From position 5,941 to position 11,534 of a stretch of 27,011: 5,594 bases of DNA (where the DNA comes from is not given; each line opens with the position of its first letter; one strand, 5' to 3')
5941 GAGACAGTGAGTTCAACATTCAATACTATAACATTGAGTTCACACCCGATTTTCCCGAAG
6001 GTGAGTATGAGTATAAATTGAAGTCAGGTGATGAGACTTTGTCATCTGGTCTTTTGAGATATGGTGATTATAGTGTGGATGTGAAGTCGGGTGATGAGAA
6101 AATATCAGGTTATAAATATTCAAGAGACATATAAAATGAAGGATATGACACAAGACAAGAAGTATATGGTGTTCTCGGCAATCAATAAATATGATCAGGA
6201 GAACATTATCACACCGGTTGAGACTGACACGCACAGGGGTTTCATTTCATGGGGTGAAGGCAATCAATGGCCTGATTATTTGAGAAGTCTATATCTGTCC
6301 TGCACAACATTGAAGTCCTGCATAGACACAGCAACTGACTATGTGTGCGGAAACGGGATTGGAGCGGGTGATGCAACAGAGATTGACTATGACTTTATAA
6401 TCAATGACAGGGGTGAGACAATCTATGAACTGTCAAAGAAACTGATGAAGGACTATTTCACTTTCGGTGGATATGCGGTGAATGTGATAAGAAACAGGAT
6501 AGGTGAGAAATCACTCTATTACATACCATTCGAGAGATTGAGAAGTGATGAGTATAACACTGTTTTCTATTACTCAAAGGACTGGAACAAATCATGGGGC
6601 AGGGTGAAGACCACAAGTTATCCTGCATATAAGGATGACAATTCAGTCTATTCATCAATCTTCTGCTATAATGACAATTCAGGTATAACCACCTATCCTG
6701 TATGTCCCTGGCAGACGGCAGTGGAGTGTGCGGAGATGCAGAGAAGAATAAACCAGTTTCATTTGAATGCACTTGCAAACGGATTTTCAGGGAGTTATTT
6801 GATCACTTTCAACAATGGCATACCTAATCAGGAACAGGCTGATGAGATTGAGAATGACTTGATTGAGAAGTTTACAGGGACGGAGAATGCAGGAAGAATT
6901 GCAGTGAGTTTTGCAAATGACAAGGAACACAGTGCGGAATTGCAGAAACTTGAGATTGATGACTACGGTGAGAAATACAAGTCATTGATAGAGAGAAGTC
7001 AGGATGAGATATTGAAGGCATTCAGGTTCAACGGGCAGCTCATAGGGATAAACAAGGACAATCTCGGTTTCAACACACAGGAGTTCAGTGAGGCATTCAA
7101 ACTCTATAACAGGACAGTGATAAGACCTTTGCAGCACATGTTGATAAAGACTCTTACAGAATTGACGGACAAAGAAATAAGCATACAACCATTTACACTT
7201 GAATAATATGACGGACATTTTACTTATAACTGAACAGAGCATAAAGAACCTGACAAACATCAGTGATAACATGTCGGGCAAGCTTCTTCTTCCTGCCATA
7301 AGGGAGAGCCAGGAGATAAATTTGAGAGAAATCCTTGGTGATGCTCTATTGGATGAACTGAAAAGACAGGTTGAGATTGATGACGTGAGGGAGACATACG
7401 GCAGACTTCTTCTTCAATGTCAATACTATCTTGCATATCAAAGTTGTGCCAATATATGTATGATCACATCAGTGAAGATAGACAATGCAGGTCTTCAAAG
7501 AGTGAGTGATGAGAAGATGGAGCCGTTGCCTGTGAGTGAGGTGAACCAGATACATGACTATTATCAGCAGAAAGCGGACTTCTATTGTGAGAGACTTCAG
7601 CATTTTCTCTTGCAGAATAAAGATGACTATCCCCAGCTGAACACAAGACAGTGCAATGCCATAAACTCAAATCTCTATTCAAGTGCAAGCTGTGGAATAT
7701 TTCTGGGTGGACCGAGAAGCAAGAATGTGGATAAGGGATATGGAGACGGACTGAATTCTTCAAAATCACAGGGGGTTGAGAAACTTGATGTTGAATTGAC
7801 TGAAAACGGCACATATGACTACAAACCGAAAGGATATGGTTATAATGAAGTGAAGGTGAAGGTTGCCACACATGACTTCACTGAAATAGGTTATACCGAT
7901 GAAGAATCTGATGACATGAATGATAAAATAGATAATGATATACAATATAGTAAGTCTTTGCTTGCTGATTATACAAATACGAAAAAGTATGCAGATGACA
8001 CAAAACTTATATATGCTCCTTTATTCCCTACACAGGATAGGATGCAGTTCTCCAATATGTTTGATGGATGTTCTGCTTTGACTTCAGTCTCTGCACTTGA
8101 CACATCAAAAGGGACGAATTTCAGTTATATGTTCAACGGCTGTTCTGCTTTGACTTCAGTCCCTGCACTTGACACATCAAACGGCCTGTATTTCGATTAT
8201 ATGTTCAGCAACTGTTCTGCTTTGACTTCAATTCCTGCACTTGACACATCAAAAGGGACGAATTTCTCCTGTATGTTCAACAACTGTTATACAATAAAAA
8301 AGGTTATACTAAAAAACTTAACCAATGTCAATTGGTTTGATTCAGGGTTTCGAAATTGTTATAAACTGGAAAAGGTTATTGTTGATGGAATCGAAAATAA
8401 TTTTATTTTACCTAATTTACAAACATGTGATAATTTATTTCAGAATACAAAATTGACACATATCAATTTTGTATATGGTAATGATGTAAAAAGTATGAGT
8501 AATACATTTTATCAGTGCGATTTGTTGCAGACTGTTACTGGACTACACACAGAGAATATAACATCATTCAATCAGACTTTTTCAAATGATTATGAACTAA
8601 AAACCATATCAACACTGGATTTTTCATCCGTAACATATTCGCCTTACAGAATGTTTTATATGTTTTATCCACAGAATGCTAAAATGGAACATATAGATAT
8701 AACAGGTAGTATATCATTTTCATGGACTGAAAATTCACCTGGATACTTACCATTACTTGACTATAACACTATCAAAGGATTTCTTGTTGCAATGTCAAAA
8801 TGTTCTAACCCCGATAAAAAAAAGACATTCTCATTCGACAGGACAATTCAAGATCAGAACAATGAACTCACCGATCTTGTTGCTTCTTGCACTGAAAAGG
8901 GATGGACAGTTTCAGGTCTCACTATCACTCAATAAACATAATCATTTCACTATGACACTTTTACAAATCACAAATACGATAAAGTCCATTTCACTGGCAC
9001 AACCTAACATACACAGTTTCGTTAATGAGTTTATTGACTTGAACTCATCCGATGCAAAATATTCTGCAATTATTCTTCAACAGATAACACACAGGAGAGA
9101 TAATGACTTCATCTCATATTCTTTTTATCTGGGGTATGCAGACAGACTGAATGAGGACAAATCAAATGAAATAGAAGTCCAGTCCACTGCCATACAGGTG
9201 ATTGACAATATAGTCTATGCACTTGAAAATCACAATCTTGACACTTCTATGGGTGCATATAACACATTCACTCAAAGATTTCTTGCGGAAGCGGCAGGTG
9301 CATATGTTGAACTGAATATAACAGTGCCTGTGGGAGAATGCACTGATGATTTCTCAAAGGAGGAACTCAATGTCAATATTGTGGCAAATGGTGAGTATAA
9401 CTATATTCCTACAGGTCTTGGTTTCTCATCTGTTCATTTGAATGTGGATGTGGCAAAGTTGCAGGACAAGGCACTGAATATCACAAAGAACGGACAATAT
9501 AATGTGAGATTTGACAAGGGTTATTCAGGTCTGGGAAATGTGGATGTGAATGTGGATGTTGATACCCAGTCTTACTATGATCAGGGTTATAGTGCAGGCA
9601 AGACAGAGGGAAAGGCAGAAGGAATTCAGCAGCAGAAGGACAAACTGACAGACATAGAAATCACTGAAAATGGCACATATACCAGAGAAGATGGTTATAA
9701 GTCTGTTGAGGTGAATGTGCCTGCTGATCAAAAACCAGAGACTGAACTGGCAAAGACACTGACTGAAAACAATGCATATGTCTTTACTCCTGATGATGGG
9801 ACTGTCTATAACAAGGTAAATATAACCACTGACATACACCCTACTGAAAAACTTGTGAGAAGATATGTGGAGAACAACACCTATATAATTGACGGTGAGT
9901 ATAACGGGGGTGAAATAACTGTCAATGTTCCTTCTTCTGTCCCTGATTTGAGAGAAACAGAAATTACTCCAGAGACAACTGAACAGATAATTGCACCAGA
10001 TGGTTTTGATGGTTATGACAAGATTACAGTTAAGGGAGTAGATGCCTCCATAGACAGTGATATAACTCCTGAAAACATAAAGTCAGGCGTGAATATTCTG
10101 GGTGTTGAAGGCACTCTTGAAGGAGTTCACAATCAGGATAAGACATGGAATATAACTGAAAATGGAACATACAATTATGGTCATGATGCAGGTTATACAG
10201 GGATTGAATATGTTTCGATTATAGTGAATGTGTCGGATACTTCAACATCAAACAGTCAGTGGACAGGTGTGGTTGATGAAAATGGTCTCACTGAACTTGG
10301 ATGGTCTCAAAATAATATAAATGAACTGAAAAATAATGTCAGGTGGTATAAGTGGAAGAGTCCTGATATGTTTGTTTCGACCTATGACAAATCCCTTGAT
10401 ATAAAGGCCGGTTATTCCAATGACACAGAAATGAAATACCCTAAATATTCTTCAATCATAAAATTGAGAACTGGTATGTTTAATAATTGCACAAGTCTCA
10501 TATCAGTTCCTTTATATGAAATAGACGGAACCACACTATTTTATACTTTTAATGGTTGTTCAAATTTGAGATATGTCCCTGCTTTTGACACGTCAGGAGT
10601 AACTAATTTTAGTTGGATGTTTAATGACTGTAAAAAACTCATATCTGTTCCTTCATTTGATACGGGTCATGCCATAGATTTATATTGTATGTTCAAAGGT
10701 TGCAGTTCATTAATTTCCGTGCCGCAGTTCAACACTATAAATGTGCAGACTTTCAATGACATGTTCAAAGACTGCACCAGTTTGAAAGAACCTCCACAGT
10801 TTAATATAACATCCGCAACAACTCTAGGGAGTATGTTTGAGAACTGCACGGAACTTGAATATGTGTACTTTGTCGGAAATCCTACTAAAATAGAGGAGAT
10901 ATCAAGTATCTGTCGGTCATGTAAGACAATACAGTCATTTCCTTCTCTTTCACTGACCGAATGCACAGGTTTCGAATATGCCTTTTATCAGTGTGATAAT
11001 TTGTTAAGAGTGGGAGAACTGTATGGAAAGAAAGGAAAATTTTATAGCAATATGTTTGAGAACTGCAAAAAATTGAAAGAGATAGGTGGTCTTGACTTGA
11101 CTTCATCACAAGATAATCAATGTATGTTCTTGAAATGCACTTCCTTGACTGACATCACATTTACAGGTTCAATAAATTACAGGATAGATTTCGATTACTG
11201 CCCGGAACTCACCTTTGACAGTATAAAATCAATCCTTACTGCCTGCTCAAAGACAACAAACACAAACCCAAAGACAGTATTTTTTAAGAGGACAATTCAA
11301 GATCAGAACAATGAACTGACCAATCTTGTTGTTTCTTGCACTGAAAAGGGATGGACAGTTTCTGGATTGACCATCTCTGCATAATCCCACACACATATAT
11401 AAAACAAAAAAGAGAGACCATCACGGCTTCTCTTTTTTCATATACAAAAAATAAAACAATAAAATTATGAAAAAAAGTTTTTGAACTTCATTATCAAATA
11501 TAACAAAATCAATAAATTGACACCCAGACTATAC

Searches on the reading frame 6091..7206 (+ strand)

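Call 19: search_protein_families(library=pfam, max_evalue=0.01, proteins=[window:6091-7206:+])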
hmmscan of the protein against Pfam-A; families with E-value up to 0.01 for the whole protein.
window:6091-7206:+ (371 aa): 1 family
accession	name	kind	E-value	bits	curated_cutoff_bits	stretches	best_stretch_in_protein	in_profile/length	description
PF04860.17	Phage_portal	-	1.8e-12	47.6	39.1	1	109-346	49-263/321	Phage portal protein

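Call 20: search_protein_families(library=phrogs, max_evalue=0.01, proteins=[window:6091-7206:+])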
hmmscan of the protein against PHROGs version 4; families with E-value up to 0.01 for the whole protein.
window:6091-7206:+ (371 aa): 4 families
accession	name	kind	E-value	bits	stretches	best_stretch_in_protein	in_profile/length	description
phrog_11226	-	head and packaging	1.1e-33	117.8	2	29-173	4-148/388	portal protein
phrog_33693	-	head and packaging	1.5e-27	97.3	1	38-353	8-335/560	portal protein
phrog_12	-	head and packaging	1.1e-14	55.4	1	21-357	44-363/646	portal protein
phrog_68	-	head and packaging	1.7e-07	31.2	1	116-368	97-337/344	portal protein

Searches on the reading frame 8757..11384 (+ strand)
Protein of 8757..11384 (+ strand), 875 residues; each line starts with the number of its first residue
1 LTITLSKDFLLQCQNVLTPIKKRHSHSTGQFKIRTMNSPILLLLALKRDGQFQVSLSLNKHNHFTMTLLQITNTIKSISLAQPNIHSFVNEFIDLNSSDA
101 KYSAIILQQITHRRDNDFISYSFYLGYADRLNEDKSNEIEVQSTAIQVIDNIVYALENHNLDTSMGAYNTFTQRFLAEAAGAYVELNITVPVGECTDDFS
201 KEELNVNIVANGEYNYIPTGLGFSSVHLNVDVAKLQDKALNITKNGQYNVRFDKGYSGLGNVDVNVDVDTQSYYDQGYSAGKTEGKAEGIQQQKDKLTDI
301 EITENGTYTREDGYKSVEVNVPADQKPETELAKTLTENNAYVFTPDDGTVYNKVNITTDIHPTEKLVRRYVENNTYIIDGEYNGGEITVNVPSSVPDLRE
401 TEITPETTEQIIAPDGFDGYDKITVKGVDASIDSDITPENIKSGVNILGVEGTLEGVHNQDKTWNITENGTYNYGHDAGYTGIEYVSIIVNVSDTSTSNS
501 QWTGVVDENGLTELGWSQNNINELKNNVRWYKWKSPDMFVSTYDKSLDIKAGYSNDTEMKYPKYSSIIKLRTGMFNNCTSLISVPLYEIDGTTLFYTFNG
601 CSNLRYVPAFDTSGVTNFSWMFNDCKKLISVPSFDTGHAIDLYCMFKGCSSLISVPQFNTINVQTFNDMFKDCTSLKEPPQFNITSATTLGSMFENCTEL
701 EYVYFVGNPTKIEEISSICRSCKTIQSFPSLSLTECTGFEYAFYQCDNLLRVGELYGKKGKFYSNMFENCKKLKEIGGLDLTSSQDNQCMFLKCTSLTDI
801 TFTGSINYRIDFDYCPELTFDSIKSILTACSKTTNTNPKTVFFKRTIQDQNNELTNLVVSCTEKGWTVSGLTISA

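Call 10: search_protein_families(library=phrogs, proteins=[window:8757-11384:+])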
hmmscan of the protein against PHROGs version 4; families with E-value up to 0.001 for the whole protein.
window:8757-11384:+ (875 aa): 1 family
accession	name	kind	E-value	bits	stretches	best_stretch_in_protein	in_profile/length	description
phrog_22899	-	unknown function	1.6e-14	53.3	1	582-818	1071-1308/1857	-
